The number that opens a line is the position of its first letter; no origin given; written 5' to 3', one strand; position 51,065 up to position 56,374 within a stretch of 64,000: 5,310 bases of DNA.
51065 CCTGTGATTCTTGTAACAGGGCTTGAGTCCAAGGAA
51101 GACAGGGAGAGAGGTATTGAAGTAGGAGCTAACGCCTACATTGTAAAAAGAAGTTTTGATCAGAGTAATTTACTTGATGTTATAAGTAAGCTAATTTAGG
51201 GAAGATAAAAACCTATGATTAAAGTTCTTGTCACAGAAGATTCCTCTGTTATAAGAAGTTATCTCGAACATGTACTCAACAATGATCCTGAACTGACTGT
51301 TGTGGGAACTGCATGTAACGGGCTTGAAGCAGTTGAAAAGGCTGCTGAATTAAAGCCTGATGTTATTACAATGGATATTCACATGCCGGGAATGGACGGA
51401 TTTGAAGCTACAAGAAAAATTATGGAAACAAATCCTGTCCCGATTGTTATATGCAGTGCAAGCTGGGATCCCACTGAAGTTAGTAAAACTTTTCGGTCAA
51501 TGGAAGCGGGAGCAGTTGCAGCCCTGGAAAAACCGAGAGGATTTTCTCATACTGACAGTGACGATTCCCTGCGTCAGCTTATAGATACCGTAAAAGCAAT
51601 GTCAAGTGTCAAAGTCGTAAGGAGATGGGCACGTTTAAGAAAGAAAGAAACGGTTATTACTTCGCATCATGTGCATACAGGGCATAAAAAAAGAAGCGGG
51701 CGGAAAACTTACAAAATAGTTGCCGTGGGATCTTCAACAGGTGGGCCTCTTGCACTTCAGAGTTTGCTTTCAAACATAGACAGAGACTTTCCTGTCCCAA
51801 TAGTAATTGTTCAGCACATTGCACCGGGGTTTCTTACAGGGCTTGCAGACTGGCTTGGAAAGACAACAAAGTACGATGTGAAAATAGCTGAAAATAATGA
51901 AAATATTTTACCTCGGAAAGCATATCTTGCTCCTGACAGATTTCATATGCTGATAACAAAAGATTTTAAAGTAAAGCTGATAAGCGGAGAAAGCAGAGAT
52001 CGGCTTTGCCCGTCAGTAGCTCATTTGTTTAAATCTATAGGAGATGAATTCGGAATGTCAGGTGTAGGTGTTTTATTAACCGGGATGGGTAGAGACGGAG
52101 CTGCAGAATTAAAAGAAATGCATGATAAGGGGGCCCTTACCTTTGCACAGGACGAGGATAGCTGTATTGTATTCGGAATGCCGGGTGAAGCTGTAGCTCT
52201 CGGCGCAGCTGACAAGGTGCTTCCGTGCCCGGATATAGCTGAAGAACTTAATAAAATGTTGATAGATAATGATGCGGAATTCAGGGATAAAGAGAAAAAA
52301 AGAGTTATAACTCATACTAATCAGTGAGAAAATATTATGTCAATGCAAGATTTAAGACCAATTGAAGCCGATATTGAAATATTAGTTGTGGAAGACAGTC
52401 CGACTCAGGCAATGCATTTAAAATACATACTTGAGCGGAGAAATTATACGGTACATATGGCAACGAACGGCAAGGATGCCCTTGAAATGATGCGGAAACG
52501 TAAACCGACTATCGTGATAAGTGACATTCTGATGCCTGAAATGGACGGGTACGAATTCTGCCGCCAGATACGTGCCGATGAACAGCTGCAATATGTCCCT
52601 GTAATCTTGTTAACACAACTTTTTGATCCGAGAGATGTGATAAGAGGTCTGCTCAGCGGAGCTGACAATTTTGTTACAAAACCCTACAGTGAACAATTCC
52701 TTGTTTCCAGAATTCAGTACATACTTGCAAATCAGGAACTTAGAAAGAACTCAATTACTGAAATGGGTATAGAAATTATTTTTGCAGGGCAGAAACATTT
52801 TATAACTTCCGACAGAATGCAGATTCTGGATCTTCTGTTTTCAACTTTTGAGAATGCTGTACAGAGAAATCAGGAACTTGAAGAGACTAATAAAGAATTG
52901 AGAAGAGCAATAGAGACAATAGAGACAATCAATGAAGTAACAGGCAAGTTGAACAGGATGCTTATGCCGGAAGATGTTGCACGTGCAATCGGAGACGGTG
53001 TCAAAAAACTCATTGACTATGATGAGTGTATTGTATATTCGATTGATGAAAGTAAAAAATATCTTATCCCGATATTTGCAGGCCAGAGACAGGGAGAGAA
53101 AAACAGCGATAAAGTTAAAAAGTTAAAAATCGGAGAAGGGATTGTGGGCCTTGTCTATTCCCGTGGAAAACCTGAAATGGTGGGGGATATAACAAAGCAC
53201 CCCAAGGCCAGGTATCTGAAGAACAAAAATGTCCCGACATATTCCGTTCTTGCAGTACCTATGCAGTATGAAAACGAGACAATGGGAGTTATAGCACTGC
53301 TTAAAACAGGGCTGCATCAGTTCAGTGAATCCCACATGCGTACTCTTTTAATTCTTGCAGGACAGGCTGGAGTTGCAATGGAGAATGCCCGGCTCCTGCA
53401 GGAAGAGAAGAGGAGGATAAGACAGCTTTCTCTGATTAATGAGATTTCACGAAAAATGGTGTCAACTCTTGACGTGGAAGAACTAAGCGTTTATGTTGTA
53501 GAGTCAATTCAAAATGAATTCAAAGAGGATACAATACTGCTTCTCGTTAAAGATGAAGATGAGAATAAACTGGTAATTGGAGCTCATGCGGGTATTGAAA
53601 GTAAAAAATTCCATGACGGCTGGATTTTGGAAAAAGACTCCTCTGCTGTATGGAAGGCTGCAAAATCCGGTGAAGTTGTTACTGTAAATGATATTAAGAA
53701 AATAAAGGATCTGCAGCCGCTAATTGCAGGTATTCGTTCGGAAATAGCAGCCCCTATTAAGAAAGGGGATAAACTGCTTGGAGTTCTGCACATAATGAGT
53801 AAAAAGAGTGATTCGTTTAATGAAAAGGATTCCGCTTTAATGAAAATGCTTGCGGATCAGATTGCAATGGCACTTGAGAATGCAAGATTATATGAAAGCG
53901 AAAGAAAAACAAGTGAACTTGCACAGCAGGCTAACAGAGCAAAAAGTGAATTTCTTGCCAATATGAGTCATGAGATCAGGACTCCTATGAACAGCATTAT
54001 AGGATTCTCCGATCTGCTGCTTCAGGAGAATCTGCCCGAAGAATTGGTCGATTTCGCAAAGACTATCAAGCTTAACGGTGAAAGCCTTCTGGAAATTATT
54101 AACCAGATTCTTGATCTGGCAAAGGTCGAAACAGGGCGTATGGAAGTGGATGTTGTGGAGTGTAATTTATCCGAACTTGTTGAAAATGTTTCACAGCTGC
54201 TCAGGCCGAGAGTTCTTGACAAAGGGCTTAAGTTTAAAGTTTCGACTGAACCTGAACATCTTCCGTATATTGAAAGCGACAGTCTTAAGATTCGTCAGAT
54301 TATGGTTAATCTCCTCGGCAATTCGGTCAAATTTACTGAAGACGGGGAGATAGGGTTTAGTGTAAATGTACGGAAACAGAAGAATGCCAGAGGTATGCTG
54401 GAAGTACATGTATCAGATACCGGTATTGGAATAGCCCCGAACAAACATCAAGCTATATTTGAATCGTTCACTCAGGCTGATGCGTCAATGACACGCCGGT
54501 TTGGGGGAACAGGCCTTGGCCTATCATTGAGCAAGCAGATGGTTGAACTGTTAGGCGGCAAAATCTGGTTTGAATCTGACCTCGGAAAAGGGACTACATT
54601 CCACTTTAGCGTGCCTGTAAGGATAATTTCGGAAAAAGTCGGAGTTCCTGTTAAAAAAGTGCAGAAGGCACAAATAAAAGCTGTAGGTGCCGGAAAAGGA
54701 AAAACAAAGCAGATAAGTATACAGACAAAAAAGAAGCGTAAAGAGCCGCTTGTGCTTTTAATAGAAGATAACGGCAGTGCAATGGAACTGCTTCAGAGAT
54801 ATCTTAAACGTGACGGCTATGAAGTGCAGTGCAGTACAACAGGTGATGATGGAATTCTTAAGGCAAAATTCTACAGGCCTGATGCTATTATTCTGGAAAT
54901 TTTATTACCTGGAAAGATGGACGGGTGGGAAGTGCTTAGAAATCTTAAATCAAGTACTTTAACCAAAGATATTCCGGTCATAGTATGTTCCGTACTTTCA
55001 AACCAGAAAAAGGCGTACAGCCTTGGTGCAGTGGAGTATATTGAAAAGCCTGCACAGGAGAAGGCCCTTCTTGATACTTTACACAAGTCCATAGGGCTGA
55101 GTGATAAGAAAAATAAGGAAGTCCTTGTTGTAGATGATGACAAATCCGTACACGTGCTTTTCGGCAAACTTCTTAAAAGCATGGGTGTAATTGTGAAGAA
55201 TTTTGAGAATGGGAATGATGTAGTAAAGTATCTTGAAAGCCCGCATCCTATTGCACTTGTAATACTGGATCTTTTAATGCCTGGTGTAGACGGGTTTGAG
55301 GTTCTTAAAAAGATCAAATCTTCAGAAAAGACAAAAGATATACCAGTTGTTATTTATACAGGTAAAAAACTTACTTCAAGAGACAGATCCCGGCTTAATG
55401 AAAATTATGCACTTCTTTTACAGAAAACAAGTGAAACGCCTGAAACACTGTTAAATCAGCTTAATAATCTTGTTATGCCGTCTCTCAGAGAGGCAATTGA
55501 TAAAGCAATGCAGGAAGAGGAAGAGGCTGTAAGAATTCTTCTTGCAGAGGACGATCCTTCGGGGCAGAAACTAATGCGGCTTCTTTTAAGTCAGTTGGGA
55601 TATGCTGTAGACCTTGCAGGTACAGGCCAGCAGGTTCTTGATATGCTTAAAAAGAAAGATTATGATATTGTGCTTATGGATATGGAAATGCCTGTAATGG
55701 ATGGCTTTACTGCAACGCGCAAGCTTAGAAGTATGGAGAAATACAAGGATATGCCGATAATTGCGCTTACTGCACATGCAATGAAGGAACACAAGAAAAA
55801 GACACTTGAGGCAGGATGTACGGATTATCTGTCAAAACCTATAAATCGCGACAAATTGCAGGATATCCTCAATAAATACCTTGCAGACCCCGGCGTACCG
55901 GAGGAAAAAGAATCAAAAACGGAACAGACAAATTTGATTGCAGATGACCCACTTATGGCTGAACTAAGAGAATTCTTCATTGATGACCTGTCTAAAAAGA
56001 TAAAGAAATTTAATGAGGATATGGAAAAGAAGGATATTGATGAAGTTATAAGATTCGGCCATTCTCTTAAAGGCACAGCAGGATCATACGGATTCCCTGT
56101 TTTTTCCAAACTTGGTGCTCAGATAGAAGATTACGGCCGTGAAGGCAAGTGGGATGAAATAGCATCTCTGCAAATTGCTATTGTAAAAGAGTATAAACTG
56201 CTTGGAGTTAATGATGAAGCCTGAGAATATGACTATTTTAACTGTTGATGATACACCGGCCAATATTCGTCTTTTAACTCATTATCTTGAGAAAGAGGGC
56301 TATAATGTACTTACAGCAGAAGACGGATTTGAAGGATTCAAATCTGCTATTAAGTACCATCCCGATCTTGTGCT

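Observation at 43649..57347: Sigma-54-driven Wsp/Frz-like alternative chemosensory cluster whose output is a multi-REC phosphorelay kinase rather than a motor or c-di-GMP effector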

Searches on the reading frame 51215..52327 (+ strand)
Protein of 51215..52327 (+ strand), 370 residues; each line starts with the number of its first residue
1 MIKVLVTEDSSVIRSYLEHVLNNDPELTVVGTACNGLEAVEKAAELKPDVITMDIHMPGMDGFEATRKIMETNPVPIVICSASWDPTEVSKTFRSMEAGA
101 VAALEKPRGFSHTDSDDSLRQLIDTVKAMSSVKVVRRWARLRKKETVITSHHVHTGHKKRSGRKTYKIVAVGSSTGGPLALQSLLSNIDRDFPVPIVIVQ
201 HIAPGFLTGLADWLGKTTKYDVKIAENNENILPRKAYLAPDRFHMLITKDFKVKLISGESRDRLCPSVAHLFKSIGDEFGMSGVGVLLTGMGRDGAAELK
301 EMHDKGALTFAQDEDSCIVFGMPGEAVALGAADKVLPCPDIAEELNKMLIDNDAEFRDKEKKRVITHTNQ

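Call 3: search_protein_families(library=pfam, proteins=[window:51215-52327:+], max_evalue=0.01)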
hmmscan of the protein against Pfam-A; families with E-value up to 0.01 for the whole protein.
window:51215-52327:+ (370 aa): 2 families
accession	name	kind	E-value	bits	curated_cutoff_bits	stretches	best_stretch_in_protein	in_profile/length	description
PF01339.22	CheB_methylest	-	4.3e-57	193.1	24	1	169-345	1-174/174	CheB methylesterase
PF00072.30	Response_reg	-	1e-20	74.4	30.2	1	4-108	1-101/111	Response regulator receiver domain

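Call 8: search_protein_families(library=ncbifam, proteins=[window:51215-52327:+], max_evalue=0.001)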
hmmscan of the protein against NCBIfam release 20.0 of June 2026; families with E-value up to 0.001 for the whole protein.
window:51215-52327:+ (370 aa): 77 families (the best 25 are shown)
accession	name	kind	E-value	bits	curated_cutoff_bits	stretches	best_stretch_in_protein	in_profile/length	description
NF001965.0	PRK00742.1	subfamily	1.2e-104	350.3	293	1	2-349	4-353/357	chemotaxis-specific protein-glutamate methyltransferase CheB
NF009206.0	PRK12555.1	subfamily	2.6e-103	345.5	342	1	2-349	1-336/340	chemotaxis-specific protein-glutamate methyltransferase CheB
NF041367.1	CheY_Halo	equivalog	1.3e-19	70.7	200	1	4-107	1-100/114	chemotaxis protein CheY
NF007018.1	PRK09483.1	equivalog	1.4e-15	57.5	280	1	1-106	1-104/217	UvrY/SirA/GacA family response regulator transcription factor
NF041733.1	resp_reg_CseB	equivalog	1.3e-14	54.1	350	1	3-108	2-102/228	two-component system response regulator CseB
NF007935.0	PRK10651.1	equivalog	2.8e-14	52.8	250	1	3-94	8-100/216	two-component system response regulator NarL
NF008677.0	PRK11697.1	equivalog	1.3e-13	50.9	246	1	1-87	1-86/238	two-component system response regulator BtsR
NF007135.0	PRK09581.1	equivalog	2.2e-13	49.8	474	1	3-173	4-163/457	PleD family two-component system response regulator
NF011896.0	PRK15369.1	equivalog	2.4e-13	50.2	242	1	2-102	4-102/211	two component system response regulator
TIGR02875.1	spore_0_A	equivalog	2.6e-13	49.8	200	1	2-125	3-124/262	sporulation transcription factor Spo0A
NF040689.1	MtrAB_MtrA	equivalog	7.5e-13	48.3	300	1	4-107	1-99/219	MtrAB system response regulator MtrA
NF045944.1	ResRegRpaBCyano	equivalog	3e-12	46.4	330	1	5-165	1-148/229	response regulator transcription factor RpaB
NF052445.1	RespRegMctR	equivalog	6e-12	45.4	300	1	2-80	2-80/205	two-component system response regulator MctR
NF007969.0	PRK10693.1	equivalog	1e-11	44.4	329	1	3-94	9-99/337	two-component system response regulator RssB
NF008469.0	PRK11361.1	equivalog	1.7e-11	43.5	714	1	3-108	6-107/461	acetoacetate metabolism transcriptional regulator AtoC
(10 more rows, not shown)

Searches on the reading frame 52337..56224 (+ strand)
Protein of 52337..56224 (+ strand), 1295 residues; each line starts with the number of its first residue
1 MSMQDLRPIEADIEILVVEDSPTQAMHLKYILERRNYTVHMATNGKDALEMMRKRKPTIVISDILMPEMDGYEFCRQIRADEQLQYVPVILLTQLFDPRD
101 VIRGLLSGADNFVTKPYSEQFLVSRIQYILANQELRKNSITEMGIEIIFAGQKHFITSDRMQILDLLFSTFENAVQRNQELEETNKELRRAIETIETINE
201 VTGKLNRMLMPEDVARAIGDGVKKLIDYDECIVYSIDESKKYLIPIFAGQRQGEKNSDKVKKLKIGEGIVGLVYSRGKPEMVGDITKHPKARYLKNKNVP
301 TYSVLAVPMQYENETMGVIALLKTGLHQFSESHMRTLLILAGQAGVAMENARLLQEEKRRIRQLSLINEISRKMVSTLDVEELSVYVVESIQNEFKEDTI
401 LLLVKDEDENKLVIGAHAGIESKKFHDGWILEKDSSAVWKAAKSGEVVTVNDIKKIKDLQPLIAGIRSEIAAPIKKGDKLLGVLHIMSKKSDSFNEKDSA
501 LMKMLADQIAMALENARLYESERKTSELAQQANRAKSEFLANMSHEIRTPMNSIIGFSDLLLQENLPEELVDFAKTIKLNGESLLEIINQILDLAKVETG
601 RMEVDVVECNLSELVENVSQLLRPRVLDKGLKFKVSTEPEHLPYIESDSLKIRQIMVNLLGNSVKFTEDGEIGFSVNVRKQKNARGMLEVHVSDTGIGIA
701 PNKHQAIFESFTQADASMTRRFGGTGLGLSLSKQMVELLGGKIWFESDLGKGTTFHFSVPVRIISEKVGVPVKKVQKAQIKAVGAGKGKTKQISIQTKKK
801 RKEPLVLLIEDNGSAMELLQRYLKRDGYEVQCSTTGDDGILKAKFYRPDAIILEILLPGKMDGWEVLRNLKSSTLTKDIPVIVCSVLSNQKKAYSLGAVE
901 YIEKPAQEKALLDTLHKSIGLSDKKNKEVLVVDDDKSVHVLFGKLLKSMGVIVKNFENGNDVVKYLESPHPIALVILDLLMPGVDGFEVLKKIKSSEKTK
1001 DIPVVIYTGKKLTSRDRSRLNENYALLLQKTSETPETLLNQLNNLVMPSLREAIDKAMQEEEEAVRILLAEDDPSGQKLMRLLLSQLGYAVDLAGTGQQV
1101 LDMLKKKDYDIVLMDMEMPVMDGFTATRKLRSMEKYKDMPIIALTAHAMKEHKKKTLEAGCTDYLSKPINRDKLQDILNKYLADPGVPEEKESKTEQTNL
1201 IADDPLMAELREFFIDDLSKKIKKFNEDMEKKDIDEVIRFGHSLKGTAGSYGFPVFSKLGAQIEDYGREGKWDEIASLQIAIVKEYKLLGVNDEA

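Call 3: search_protein_families(library=pfam, proteins=[window:52337-56224:+], max_evalue=0.01)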
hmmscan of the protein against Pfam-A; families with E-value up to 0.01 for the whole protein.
window:52337-56224:+ (1295 aa): 11 families
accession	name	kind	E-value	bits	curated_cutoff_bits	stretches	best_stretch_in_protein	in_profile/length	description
PF00072.30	Response_reg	-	1.9e-95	315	30.2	4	1067-1178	1-110/111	Response regulator receiver domain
PF13185.12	GAF_2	-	1.2e-33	116.6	28.6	2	378-514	2-136/136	GAF domain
PF02518.31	HATPase_c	-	9.9e-30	103.7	26.4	1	648-762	2-110/111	Histidine kinase-, DNA gyrase B-, and HSP90-like ATPase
PF01590.32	GAF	-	4.5e-23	82.7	22.4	2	368-513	7-133/133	GAF domain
PF13492.12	GAF_3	-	1.4e-22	80.9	27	2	395-515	17-129/129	GAF domain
PF00512.31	HisKA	-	1.6e-20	73.3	26.9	1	535-600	1-66/66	His Kinase A (phospho-acceptor) domain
PF23198.2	PDE8A_N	-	9.4e-14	52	29.6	2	1085-1157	31-104/147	PDE8A-like, N-terminal domain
PF01627.28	Hpt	-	3.6e-09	37.2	24.6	1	1209-1274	1-70/84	Hpt domain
PF20161.5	VpsR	-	1.7e-06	28.2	23.7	0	1077-1178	20-120/121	VpsR domain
PF13589.12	HATPase_c_3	-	0.0032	17.9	25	0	676-780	22-124/137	Histidine kinase-, DNA gyrase B-, and HSP90-like ATPase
PF11849.14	DUF3369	-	0.0055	17.4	27.2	0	484-520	132-166/168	Domain of unknown function (DUF3369)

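Call 8: search_protein_families(library=ncbifam, proteins=[window:52337-56224:+], max_evalue=0.001)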
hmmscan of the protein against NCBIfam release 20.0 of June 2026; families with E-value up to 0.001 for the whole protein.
window:52337-56224:+ (1295 aa): 162 families (the best 25 are shown)
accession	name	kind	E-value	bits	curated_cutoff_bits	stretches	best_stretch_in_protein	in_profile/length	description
NF008318.0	PRK11107.1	equivalog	2.5e-147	492.4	890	5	529-768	286-525/920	two-component sensor histidine kinase BarA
TIGR02956.1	TMAO_torS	equivalog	2.5e-130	436.3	676.5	4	523-920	451-821/967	TMAO reductase system sensor histidine kinase/response regulator TorS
NF038297.2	hybrid_HK_HrmK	equivalog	1.1e-120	404.2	725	4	433-911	122-600/607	hybrid histidine kinase/response regulator HrmK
NF011874.0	PRK15347.1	equivalog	1.5e-112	377.3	852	5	525-765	387-618/921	two component system sensor kinase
NF045901.1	HisKinLetSLeg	equivalog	3.1e-112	376.2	1650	5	530-763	287-518/906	two-component system sensor histidine kinase LetS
NF008302.0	PRK11091.1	equivalog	2.7e-111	373.1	838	4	523-937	269-661/779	aerobic respiration two-component sensor histidine kinase ArcB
NF041947.1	LuxQ_Vibrio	equivalog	2.1e-109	366.7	1200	3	501-916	434-836/843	quorum-sensing autoinducer 2 sensor kinase/phosphatase LuxQ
NF008099.0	PRK10841.1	equivalog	6.2e-102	342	920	4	517-777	451-706/949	two-component system sensor histidine kinase RcsC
NF007135.0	PRK09581.1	equivalog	1.7e-81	274.4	474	4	14-148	4-144/457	PleD family two-component system response regulator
NF041880.1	EPS_EpsF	equivalog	3.2e-74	250.2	900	4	520-760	258-492/492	response regulator EpsF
NF047465.1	hybrid_HK_LvrA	exception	3.5e-74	250.3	1200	3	531-912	197-577/819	hybrid histidine kinase/response regulator LvrA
NF007420.1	PRK09959.1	equivalog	4.6e-74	249.7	1995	3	528-889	704-1043/1197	acid-sensing system histidine kinase EvgS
TIGR02154.1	PhoB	equivalog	8.8e-74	247.6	296.2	4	14-155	4-147/226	phosphate regulon transcriptional regulator PhoB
NF040689.1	MtrAB_MtrA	equivalog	4.6e-70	235.4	300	4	15-169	1-153/219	MtrAB system response regulator MtrA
NF008543.0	PRK11466.1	equivalog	9.4e-70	235.5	982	2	504-768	411-669/914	TMAO reductase system sensor histidine kinase/response regulator TorS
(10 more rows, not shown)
